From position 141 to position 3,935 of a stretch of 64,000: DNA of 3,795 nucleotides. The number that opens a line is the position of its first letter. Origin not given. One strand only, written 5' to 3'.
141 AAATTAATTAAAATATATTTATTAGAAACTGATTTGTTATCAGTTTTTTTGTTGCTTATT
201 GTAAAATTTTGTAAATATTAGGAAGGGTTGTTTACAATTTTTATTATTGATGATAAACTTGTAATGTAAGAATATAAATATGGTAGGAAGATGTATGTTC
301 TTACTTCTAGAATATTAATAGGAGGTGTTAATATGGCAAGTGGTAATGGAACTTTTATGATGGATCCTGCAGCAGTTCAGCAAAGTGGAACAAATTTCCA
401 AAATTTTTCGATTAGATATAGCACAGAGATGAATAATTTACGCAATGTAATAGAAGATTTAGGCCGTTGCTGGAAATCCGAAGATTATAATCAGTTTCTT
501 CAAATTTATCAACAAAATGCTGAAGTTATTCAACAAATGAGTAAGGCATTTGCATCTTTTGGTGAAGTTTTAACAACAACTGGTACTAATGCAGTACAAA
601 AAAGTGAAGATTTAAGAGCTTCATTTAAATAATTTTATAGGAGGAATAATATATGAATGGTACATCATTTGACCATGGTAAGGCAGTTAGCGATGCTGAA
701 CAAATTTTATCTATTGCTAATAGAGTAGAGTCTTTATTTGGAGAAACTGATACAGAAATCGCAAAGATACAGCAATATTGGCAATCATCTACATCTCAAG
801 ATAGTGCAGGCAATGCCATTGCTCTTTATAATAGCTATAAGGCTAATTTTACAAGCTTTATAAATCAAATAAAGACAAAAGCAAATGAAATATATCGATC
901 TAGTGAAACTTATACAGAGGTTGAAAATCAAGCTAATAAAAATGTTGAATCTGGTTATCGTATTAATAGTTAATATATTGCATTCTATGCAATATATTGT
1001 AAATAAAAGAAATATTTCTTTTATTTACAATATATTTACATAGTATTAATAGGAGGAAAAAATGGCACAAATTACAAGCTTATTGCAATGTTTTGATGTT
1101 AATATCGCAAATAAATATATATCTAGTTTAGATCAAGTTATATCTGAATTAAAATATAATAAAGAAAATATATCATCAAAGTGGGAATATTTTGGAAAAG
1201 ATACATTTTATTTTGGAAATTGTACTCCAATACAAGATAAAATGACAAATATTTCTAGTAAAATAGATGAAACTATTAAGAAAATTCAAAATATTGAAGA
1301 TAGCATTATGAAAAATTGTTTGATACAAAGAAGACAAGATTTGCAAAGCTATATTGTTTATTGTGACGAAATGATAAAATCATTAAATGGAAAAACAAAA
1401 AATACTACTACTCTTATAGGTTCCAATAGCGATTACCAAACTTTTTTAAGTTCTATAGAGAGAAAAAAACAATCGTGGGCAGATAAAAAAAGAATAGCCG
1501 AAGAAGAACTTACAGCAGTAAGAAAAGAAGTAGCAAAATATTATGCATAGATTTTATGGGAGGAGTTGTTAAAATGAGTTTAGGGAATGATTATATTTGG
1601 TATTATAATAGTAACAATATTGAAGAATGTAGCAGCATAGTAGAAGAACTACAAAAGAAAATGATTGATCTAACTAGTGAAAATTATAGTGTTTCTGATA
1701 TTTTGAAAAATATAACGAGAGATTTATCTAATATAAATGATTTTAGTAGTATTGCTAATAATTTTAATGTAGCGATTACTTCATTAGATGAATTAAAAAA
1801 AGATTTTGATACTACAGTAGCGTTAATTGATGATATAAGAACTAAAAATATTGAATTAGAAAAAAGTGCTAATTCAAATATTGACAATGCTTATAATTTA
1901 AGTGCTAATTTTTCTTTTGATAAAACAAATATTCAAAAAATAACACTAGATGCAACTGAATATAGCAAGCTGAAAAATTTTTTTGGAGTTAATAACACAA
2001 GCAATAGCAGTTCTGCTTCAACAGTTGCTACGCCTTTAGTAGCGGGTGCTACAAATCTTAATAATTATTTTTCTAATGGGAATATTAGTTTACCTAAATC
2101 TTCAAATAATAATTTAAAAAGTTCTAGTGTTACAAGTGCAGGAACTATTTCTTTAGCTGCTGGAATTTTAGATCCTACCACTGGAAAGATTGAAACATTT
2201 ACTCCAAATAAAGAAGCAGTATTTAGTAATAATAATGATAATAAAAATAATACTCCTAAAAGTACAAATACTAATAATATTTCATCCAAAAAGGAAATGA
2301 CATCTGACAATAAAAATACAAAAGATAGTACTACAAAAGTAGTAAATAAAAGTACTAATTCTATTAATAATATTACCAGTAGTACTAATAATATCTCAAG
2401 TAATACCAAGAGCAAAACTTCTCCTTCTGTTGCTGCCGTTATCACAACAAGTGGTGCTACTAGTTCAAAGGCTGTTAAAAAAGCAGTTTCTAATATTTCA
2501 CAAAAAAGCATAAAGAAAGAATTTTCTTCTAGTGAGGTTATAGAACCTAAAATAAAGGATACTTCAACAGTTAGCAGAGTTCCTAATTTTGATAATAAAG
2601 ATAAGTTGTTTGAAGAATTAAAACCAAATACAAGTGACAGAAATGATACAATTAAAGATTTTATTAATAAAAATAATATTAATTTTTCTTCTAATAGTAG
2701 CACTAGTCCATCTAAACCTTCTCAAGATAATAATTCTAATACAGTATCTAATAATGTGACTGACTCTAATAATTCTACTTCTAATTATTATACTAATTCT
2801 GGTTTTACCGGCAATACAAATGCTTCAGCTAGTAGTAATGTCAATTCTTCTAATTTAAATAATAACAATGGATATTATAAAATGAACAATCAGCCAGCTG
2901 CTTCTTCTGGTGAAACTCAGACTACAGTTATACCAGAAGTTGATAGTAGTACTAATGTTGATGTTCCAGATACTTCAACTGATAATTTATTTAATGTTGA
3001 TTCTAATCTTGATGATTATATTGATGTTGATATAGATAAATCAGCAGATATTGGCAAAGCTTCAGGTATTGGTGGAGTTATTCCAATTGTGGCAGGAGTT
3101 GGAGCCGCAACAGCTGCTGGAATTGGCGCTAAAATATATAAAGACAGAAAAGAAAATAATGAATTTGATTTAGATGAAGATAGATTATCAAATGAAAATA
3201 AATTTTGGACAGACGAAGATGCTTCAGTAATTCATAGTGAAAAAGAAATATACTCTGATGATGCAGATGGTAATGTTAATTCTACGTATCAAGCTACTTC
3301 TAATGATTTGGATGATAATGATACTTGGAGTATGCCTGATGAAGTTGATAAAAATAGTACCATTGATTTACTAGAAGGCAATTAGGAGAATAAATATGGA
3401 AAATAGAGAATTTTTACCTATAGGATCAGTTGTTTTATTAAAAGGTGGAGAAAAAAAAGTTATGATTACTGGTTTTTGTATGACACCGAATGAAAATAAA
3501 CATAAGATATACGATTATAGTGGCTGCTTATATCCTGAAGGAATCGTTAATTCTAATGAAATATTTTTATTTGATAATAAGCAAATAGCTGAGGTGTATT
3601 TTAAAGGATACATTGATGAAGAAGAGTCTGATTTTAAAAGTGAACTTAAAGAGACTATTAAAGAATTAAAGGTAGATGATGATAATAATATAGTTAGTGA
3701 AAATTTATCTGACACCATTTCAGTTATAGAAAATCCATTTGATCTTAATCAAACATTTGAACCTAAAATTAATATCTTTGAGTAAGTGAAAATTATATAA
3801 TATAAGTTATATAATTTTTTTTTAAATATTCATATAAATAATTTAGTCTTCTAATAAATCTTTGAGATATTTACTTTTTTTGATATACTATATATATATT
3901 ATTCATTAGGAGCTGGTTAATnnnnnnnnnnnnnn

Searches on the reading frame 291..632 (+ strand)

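Call 10: search_protein_families(library=pfam, proteins=[window:291-632:+], max_evalue=0.001)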
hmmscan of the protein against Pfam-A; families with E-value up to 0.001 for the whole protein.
window:291-632:+ (113 aa): 1 family
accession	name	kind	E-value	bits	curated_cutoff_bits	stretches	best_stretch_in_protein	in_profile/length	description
PF06013.18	WXG100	-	2.3e-08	34.6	27.3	1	22-100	2-80/86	Proteins of 100 residues with WXG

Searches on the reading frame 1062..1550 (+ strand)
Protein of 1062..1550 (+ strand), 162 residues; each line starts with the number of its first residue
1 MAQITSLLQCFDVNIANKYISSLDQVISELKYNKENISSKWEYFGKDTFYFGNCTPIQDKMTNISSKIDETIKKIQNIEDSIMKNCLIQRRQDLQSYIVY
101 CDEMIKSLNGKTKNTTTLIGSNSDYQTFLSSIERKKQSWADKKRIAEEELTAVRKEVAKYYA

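Call 10: search_protein_families(library=pfam, proteins=[window:1062-1550:+], max_evalue=0.001)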
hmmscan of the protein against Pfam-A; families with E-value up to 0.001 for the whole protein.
window:1062-1550:+ (162 aa): 1 family
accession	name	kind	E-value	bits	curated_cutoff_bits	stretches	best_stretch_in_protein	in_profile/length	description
PF17749.6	MIP-T3_C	-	0.00033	21.2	25.8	1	24-85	81-143/154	Microtubule-binding protein MIP-T3 C-terminal region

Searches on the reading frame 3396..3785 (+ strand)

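Call 10: search_protein_families(library=pfam, proteins=[window:3396-3785:+], max_evalue=0.001)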
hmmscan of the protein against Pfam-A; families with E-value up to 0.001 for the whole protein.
window:3396-3785:+ (129 aa): 1 family
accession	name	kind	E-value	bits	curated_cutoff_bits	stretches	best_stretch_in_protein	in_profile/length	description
PF13780.11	DUF4176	-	2.7e-29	101.5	25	1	6-80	1-74/74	Domain of unknown function (DUF4176)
